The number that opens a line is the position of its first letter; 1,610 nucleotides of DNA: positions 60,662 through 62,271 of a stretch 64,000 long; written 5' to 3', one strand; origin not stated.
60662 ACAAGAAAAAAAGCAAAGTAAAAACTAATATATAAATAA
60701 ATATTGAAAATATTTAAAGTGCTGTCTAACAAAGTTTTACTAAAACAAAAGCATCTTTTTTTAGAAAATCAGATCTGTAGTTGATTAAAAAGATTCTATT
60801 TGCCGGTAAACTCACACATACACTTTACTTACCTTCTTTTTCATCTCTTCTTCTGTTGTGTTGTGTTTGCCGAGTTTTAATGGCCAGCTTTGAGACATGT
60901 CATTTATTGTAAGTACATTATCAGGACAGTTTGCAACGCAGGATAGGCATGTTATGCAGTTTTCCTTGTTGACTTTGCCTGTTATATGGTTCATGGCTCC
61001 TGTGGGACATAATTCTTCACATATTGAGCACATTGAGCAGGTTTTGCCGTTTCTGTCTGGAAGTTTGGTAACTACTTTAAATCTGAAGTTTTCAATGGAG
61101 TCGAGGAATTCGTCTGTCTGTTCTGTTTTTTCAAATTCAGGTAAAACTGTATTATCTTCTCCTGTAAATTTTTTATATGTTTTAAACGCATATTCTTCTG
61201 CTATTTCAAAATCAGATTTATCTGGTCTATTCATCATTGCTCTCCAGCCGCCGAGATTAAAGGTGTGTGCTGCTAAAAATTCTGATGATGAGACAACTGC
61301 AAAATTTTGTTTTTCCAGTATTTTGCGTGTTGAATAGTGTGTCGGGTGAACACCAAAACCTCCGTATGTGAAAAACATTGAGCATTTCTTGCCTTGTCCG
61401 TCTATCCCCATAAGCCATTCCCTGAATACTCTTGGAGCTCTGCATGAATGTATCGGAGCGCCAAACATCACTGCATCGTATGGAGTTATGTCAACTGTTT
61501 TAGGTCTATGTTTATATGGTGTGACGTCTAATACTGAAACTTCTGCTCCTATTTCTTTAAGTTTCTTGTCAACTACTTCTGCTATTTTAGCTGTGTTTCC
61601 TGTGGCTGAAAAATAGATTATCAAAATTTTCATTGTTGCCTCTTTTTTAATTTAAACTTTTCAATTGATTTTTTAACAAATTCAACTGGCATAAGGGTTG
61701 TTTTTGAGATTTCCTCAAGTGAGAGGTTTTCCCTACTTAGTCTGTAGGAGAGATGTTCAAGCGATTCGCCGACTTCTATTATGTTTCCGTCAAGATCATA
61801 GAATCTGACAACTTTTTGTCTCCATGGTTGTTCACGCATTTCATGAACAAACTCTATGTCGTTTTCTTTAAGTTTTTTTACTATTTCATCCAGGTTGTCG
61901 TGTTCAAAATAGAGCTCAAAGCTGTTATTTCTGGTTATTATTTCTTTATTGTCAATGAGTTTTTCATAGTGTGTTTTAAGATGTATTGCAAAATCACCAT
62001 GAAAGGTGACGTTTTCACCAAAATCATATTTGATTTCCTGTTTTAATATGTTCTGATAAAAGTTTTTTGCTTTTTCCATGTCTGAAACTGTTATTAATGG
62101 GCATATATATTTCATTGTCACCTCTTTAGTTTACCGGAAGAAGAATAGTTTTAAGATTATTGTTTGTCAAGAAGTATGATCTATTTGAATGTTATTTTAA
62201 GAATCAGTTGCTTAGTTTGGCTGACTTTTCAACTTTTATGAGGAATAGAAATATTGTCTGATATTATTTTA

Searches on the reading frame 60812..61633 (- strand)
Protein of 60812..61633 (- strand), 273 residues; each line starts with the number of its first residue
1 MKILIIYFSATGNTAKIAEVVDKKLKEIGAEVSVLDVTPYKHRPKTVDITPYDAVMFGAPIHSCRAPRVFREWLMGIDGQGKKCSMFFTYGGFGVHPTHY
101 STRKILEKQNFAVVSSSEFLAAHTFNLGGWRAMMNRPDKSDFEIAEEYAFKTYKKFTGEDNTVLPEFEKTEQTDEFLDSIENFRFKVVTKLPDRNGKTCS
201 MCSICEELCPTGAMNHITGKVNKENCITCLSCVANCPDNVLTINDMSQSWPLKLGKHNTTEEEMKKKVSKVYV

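Call 5: search_protein_families(library=pfam, proteins=[window:60812-61633:-], max_evalue=0.01)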
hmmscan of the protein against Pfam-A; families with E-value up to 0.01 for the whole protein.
window:60812-61633:- (273 aa): 14 families
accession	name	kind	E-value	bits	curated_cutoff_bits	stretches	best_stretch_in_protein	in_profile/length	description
PF12724.12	Flavodoxin_5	-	9.9e-12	45.8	27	1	4-98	1-91/145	Flavodoxin domain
PF12838.12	Fer4_7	-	2.4e-08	34.8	27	1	225-246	1-22/52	4Fe-4S dicluster domain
PF00037.32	Fer4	-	1.7e-07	31.2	21.1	2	221-242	3-24/24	4Fe-4S binding domain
PF12641.12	Flavodoxin_3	-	2e-07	31.4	27.5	1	4-121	1-105/160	Flavodoxin domain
PF13237.11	Fer4_10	-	4.2e-07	30.2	25.5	1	194-237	4-53/53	4Fe-4S dicluster domain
PF12682.12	Flavodoxin_4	-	3.4e-06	27.1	24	1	45-104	67-126/155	Flavodoxin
PF00258.30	Flavodoxin_1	-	7.1e-06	26.7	25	1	5-65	1-62/143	Flavodoxin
PF13187.11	Fer4_9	-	1.6e-05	25.2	27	1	199-240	2-51/52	4Fe-4S dicluster domain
PF13484.11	Fer4_16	-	1.7e-05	26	30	0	225-252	1-26/66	4Fe-4S double cluster binding domain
PF13183.11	Fer4_8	-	2.1e-05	25.4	27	0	224-238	3-66/68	4Fe-4S dicluster domain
PF03358.20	FMN_red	-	0.0001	22.4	24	1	1-46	1-46/152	NADPH-dependent FMN reductase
PF12837.12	Fer4_6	-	0.00021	21.5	25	1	221-241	4-24/24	4Fe-4S binding domain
PF25160.1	LdpA_Fe-S-bd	-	0.0013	18.9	27.6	1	205-242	9-44/49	LdpA Fe-S cluster-binding domain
PF14697.11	Fer4_21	-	0.0027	18.2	35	0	220-241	2-23/59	4Fe-4S dicluster domain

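Call 82: search_protein_families(library=ncbifam, proteins=[window:60812-61633:-], max_evalue=0.01)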
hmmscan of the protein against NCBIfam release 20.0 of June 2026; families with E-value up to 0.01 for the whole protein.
window:60812-61633:- (273 aa): 59 families (the best 25 are shown)
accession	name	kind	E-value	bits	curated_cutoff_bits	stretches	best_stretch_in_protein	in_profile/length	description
NF038196.1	ferrodoxin_EFR1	subfamily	6.4e-28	98.4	75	1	5-248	1-236/242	EFR1 family ferrodoxin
TIGR01753.1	flav_short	equivalog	3.4e-10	40.6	123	1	3-62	1-56/140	flavodoxin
NF005501.0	PRK07116.1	subfamily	3.4e-09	36.4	198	2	45-106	71-132/161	flavodoxin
NF008316.0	PRK11104.1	equivalog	6.2e-08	32.7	142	1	1-72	1-68/177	menaquinone-dependent protoporphyrinogen IX dehydrogenase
NF004050.0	PRK05569.1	subfamily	3e-07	30.9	136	1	2-62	3-59/141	flavodoxin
NF006747.0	PRK09271.1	equivalog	1.3e-06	28.2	104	1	1-86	1-87/160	flavodoxin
NF009408.0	PRK12769.1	equivalog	1.5e-06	26.7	1003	1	175-245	30-106/659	formate-dependent uric acid utilization protein AegA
NF043039.1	HgcAB_like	equivalog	1.7e-06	27.9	285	1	195-241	298-349/350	HgcAB-like fusion protein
NF004049.0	PRK05568.1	equivalog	3.1e-06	27.6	206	1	2-63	3-60/142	flavodoxin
NF006221.0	PRK08348.1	subfamily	4.6e-06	26.4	124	1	195-244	42-95/136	NADH-plastoquinone oxidoreductase subunit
NF010367.0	PRK13795.1-2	equivalog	5.7e-06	25.1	456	1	187-237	527-580/584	hypothetical protein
TIGR02951.1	DMSO_dmsB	equivalog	9.6e-06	25.7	214.1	1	199-245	64-116/161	DMSO/selenate family reductase complex B subunit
NF005216.0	PRK06703.1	subfamily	1.2e-05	25.4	127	1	1-59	2-56/151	flavodoxin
TIGR02936.1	fdxN_nitrog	equivalog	1.3e-05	25.2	80.55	1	219-270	16-65/91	ferredoxin III, nif-specific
NF007205.0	PRK09626.1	equivalog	1.7e-05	24.8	93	1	196-260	16-90/105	2-oxoglutarate-acceptor oxidoreductase subunit OorD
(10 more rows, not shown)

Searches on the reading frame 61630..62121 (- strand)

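Call 5: search_protein_families(library=pfam, proteins=[window:61630-62121:-], max_evalue=0.01)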
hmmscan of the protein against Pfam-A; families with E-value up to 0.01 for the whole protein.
window:61630-62121:- (163 aa): 5 families
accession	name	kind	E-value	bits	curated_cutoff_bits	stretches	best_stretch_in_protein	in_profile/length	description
PF12681.13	Glyoxalase_2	-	3e-42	143.7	30.1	1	6-122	2-118/118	Glyoxalase-like domain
PF00903.31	Glyoxalase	-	1.4e-10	42.1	20.6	1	10-117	7-121/121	Glyoxalase/Bleomycin resistance protein/Dioxygenase superfamily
PF07288.16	RpoY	-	0.004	17.6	25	1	57-97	9-52/68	RNA polymerase epsilon subunit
PF19581.5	Glyoxalase_7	-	0.0065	16.9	23.6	0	3-119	13-128/133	Glyoxalase superfamily protein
PF22677.2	Ble-like_N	-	0.008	16.4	24.5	0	8-41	5-39/41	Bleomycin resistance protein-like N-terminal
